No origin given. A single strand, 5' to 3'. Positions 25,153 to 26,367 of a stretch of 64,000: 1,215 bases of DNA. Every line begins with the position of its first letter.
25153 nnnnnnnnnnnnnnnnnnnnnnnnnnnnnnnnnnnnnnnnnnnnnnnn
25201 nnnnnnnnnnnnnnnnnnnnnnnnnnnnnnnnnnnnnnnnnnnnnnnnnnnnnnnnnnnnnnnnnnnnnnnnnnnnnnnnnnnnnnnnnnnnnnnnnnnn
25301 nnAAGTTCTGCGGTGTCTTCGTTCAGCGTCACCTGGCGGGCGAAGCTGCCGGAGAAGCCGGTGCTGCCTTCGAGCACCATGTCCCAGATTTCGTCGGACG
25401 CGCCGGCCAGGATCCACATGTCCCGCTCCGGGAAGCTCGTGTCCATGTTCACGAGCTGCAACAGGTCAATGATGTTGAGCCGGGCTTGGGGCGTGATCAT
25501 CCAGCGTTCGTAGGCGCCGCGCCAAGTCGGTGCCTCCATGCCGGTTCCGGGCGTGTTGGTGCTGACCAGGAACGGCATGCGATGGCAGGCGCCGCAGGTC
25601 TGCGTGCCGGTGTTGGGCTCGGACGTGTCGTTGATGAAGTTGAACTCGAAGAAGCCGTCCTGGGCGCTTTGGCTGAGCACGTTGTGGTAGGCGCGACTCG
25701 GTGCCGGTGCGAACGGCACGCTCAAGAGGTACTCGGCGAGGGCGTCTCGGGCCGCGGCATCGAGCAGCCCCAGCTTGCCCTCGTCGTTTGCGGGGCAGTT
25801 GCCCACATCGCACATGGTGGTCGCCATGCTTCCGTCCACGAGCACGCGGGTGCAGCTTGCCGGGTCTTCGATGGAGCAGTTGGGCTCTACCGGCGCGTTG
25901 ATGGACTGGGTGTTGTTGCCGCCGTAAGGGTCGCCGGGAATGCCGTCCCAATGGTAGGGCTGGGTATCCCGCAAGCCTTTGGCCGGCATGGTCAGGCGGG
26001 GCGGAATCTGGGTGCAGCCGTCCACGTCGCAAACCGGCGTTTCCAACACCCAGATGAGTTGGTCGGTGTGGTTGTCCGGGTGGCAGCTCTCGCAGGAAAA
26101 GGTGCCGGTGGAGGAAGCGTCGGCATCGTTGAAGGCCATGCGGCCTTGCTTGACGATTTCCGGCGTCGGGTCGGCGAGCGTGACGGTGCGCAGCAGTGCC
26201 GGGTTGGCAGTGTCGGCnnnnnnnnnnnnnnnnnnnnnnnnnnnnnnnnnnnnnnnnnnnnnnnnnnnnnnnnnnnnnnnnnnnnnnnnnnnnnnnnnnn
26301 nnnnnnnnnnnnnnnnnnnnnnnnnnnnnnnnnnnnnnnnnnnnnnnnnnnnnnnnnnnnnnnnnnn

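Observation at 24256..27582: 1108-aa secreted fusion of YVTN beta-propeller, di-haem c-type cytochrome (two CxxCH) and C-terminal CBM-like module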

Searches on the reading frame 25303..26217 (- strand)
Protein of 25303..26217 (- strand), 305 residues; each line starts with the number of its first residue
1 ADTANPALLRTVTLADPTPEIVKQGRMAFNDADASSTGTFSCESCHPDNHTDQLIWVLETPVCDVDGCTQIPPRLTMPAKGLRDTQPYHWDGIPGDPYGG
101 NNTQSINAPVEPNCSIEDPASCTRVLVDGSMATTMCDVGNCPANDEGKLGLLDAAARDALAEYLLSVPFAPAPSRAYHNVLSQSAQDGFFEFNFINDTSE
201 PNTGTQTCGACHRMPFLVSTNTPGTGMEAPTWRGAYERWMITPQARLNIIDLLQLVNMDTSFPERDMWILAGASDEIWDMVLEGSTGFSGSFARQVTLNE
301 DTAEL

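Call 26: search_solved_structures(query=window:25303-26217:-, max_evalue=10, show_alignments=4)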
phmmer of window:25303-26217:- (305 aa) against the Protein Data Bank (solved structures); distinct sequences matched with E-value up to 10: 2.
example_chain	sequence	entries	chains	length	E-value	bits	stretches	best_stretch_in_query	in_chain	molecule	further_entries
5c2v_C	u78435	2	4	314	0.00082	21.8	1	19-58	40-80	HYDRAZINE SYNTHASE GAMMA SUBUNIT | Hypothetical (Di heme) protein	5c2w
3o5c_A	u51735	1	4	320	1.2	11.4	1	17-47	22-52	Cytochrome c551 peroxidase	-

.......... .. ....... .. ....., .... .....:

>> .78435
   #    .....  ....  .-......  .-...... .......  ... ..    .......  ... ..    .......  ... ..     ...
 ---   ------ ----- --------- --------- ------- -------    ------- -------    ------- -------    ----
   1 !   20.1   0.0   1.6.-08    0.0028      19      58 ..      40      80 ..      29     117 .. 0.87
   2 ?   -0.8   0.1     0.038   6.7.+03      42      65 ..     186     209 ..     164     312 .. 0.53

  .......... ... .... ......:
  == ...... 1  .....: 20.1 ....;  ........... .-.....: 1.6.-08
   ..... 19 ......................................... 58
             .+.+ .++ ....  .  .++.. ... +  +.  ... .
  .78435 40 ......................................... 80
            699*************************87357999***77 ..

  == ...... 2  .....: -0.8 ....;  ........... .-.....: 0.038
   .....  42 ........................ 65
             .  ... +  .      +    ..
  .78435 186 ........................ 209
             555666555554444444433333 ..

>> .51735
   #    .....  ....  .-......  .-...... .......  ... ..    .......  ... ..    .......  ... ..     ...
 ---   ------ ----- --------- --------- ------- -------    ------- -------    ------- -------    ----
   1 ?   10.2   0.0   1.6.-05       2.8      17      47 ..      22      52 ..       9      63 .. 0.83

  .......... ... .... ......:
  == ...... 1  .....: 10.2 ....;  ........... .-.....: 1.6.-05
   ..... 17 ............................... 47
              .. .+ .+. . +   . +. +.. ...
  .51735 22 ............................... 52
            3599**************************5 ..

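Call 36: search_protein_representatives(protein=window:25303-26217:-)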
Query: 305 residues. Proteins with E-value up to 0.001 (for the whole library): 551; up to 1e-10: 151; up to 1e-30: 81. The best 150 are listed.
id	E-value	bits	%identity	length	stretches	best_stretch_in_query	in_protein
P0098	1.1e-148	510.9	75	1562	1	4-304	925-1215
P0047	1.9e-142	490.4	70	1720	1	3-302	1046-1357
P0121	2.3e-142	490.2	72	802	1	6-303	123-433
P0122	4.9e-139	479.2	67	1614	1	8-303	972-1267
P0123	2.1e-131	454.1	69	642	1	2-272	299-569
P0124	8.2e-130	448.9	67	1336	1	4-302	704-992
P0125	4.3e-127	440.0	65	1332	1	2-303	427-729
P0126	6.3e-122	423.0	64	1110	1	3-302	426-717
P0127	1.1e-121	422.2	64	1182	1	3-301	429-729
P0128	1.6e-120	418.4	63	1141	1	8-302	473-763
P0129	8.9e-113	393.0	64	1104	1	2-300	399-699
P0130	6.3e-107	373.8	60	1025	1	2-303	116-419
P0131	3.0e-105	368.2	60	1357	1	7-299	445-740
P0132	2.6e-104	365.2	58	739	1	2-303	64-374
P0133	1.0e-102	359.9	57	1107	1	8-303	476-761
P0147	1.2e-69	251.3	49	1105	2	3-258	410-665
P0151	1.6e-60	221.3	45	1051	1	8-301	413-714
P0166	6.4e-44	166.8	44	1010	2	5-259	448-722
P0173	2.6e-40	154.9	42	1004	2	8-240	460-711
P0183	5.7e-36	140.7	39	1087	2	4-247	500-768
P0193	3.7e-34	134.7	41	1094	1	4-251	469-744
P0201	8.5e-30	120.4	40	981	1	1-243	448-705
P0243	8.4e-17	77.7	37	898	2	15-93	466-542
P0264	2.6e-11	59.7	39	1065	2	15-92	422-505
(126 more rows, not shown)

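Call 38: search_protein_families(library=pfam, proteins=[P0147, P0151, P0166, P0173, P0183, P0193, P0201, P0243, P0264], max_evalue=0.01)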
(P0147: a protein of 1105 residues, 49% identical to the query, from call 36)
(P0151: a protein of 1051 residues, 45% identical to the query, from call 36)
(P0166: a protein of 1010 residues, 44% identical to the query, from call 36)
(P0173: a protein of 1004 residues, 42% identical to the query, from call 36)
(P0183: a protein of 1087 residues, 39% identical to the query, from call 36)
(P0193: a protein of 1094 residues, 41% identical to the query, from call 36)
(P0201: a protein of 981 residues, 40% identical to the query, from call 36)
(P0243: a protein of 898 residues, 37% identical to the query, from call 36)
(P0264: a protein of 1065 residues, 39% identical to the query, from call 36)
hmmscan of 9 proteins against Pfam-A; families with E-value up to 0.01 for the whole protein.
P0147 (1105 aa): 6 families
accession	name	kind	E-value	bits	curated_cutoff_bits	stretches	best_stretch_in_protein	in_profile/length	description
PF21783.3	YNCE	-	2.7e-06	27.4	27.1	1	8-103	18-110/339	YNCE-like beta-propeller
PF03150.19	CCP_MauG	-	0.00074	20.6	25.6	1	429-498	4-69/149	Di-haem cytochrome c peroxidase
PF01436.27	NHL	-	0.0017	18.7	20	0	257-272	6-21/28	NHL repeat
PF10282.15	Lactonase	-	0.0029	17.3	21.7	1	66-175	196-309/344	Lactonase, 7-bladed beta-propeller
PF08450.18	SGL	-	0.0078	16.3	26.3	0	65-169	138-235/246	SMP-30/Gluconolactonase/LRE-like region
PF25174.1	Beta-prop_THOC3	-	0.0083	15.6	305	0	23-155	51-168/272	THOC3 beta-propeller domain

P0151 (1051 aa): 6 families
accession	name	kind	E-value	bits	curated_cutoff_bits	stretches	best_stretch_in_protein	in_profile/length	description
PF21783.3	YNCE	-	2e-08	34.4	27.1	1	24-95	30-101/339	YNCE-like beta-propeller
PF10282.15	Lactonase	-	1.3e-07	31.6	21.7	1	22-184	143-314/344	Lactonase, 7-bladed beta-propeller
PF25174.1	Beta-prop_THOC3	-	3.9e-06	26.5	305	1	27-168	52-177/272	THOC3 beta-propeller domain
PF02239.22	Cytochrom_D1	-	0.00072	18.6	25.5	1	40-162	244-358/368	Cytochrome D1 heme domain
PF08450.18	SGL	-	0.0012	18.9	26.3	0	122-151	136-165/246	SMP-30/Gluconolactonase/LRE-like region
PF03150.19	CCP_MauG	-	0.0051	17.9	25.6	0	426-458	3-37/149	Di-haem cytochrome c peroxidase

P0166 (1010 aa): 4 families
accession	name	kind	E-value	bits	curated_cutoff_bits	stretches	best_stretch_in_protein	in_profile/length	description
PF10282.15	Lactonase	-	6e-09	36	21.7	1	90-203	196-313/344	Lactonase, 7-bladed beta-propeller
PF25174.1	Beta-prop_THOC3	-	8.5e-06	25.4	305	1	42-179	46-168/272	THOC3 beta-propeller domain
PF03150.19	CCP_MauG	-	1.1e-05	26.6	25.6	1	462-536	2-71/149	Di-haem cytochrome c peroxidase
PF21783.3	YNCE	-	0.0027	17.5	27.1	0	44-115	29-100/339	YNCE-like beta-propeller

P0173 (1004 aa): 7 families
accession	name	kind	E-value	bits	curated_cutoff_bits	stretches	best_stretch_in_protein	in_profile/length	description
PF21783.3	YNCE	-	2.2e-06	27.7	27.1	1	49-166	28-138/339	YNCE-like beta-propeller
PF10282.15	Lactonase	-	3.9e-06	26.8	21.7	0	46-124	34-119/344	Lactonase, 7-bladed beta-propeller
PF01436.27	NHL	-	7.6e-05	23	20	0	283-295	6-18/28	NHL repeat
PF25174.1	Beta-prop_THOC3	-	0.00032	20.2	305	1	55-172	53-159/272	THOC3 beta-propeller domain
PF02239.22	Cytochrom_D1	-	0.00045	19.3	25.5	1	64-213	51-199/368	Cytochrome D1 heme domain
PF24684.1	Vgb_lyase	-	0.0018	17.6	50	0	91-198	55-236/290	Virginiamycin B lyase family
PF03150.19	CCP_MauG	-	0.0048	18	25.6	1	476-557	4-70/149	Di-haem cytochrome c peroxidase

P0183 (1087 aa): 0 families

P0193 (1094 aa): 2 families
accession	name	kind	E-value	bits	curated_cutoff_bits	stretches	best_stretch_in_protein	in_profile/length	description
PF10282.15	Lactonase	-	0.00083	19.1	21.7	0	103-213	200-316/344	Lactonase, 7-bladed beta-propeller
PF02239.22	Cytochrom_D1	-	0.00084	18.4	25.5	1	81-188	69-172/368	Cytochrome D1 heme domain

P0201 (981 aa): 1 family
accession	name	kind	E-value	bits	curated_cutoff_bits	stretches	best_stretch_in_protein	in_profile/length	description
PF03150.19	CCP_MauG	-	0.00013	23.1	25.6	1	468-562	2-84/149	Di-haem cytochrome c peroxidase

P0243 (898 aa): 11 families
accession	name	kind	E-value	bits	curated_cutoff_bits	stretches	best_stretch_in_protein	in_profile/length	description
PF10282.15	Lactonase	-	8.2e-15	55.3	21.7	2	384-457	245-324/344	Lactonase, 7-bladed beta-propeller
PF25174.1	Beta-prop_THOC3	-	8.2e-08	32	305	0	154-220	45-105/272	THOC3 beta-propeller domain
PF21783.3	YNCE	-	2.7e-07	30.7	27.1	0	417-462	63-108/339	YNCE-like beta-propeller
PF02239.22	Cytochrom_D1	-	2.2e-06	26.9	25.5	0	389-462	42-115/368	Cytochrome D1 heme domain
PF08450.18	SGL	-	3.8e-06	27.1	26.3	0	291-423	119-223/246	SMP-30/Gluconolactonase/LRE-like region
PF23414.1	Beta-prop_EML_2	-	1.8e-05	24.7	90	0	160-220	3-56/266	Echinoderm microtubule-associated protein second beta-propeller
PF24684.1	Vgb_lyase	-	2e-05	24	50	1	381-455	95-169/290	Virginiamycin B lyase family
PF03150.19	CCP_MauG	-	3.5e-05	24.9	25.6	1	476-560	7-88/149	Di-haem cytochrome c peroxidase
PF07676.18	PD40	-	3.5e-05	24.1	20.9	0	312-327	13-28/38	WD40-like Beta Propeller Repeat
PF01731.26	Arylesterase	-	0.00031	21.3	21.3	0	384-409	55-80/86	Arylesterase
PF23393.2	Beta-prop_WDR90_POC16_2nd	-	0.0008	19.1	60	0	55-218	80-237/291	WDR90/POC16, second beta-propeller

P0264 (1065 aa): 1 family
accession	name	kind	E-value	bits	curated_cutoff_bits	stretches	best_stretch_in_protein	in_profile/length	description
PF03150.19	CCP_MauG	-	3.5e-05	24.9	25.6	1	427-510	2-74/149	Di-haem cytochrome c peroxidase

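Call 86: search_protein_families(library=pfam, proteins=[window:25303-26217:-], max_evalue=10)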
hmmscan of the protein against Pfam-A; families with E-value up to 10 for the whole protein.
window:25303-26217:- (305 aa): 4 families
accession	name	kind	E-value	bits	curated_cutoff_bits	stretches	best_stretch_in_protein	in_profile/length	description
PF03150.19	CCP_MauG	-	1.5e-05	26.1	25.6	1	20-50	2-32/149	Di-haem cytochrome c peroxidase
PF14522.11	Cytochrome_C7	-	0.0089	16.3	24.8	2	37-51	39-53/67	Cytochrome c7 and related cytochrome c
PF09086.16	DUF1924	-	0.015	16.1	22.5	1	22-52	8-39/96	Domain of unknown function (DUF1924)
PF00034.26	Cytochrom_C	-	0.16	13.8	21.3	0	206-244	10-42/90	Cytochrome c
